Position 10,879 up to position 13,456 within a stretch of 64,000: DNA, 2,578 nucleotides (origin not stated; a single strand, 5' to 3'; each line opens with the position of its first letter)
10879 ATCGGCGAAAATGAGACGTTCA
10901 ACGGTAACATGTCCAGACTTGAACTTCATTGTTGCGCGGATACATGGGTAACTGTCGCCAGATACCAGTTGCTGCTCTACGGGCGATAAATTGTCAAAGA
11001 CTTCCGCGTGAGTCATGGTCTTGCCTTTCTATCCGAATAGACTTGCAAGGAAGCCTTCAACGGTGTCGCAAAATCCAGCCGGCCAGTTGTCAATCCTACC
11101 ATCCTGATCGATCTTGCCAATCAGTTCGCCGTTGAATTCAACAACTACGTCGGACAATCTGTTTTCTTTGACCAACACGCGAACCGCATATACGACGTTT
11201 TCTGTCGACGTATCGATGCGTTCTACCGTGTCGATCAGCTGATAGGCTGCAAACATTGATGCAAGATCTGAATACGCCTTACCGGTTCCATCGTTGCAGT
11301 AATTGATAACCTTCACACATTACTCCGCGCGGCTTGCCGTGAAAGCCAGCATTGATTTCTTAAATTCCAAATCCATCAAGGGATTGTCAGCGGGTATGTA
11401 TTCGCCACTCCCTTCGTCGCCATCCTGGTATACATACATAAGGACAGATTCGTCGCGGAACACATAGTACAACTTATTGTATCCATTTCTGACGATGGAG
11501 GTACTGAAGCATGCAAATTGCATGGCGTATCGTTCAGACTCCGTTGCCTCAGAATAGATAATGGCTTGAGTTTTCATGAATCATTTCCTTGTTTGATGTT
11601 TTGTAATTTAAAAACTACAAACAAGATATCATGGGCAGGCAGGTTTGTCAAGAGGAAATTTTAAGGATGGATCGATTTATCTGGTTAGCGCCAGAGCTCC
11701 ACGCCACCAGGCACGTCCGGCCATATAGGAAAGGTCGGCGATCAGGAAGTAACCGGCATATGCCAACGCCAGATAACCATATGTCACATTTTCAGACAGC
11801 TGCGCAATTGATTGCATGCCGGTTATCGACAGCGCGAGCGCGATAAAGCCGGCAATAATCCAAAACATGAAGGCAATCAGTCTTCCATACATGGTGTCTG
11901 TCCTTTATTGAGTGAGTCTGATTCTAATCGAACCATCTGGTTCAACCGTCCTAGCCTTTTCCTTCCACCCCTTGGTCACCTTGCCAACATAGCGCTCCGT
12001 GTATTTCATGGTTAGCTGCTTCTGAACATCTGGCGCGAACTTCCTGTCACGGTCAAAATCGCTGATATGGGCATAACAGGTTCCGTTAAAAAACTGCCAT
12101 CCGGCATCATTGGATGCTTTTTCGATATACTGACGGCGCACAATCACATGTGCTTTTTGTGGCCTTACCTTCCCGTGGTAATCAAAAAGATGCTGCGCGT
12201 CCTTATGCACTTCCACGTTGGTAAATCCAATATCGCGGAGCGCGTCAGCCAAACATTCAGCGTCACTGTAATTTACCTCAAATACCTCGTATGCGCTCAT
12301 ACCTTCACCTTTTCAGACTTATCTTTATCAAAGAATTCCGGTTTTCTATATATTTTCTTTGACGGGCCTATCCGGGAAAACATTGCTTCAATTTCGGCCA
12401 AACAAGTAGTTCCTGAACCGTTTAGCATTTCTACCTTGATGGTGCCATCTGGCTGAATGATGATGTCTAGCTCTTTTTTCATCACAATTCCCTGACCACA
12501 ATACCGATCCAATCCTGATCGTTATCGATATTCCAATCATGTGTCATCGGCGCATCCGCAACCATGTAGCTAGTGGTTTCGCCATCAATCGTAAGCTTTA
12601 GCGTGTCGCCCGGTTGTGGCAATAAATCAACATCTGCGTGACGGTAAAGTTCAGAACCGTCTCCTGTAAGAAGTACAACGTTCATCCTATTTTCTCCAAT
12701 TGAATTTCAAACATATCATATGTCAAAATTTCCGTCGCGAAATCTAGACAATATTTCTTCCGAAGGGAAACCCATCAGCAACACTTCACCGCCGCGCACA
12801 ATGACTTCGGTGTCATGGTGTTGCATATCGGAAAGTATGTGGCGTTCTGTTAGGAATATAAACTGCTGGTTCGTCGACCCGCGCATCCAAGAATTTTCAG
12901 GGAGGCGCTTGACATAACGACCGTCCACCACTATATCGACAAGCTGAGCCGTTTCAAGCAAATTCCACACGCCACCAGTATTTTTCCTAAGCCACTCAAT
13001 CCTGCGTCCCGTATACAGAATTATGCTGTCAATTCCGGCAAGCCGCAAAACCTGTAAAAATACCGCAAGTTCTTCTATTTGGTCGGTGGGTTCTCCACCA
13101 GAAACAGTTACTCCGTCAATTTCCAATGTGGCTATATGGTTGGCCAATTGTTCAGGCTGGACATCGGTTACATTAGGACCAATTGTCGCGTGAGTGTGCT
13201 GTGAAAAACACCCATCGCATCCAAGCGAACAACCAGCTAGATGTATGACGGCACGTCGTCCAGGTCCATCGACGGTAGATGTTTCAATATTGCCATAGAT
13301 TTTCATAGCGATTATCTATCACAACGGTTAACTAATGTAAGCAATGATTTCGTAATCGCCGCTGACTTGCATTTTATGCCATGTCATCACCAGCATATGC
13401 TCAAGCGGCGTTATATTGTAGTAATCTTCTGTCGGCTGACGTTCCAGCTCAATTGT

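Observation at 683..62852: Window-wide 16-bp quasi-palindrome GYGCAAT(TG/CA)ATTGCRC, about every 3-4 kb: candidate binding-site system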

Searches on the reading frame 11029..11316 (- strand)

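Call 52: search_protein_families(library=pfam, proteins=[window:11029-11316:-], max_evalue=0.01)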
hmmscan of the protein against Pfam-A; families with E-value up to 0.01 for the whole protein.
window:11029-11316:- (95 aa): 1 family
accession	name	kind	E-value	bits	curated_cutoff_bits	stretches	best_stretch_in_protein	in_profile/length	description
PF12476.13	DUF3696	-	6e-06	26.8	22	1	66-92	27-51/52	Protein of unknown function (DUF3696)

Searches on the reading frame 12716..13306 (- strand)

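Call 52: search_protein_families(library=pfam, proteins=[window:12716-13306:-], max_evalue=0.01)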
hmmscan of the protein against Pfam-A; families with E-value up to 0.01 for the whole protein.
window:12716-13306:- (196 aa): 2 families
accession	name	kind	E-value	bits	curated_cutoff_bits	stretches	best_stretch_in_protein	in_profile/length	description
PF13353.11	Fer4_12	-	6e-25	88.6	22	1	12-149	1-136/137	4Fe-4S single cluster domain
PF04055.27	Radical_SAM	-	2.8e-07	31.3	29.5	1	20-104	1-92/166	Radical SAM superfamily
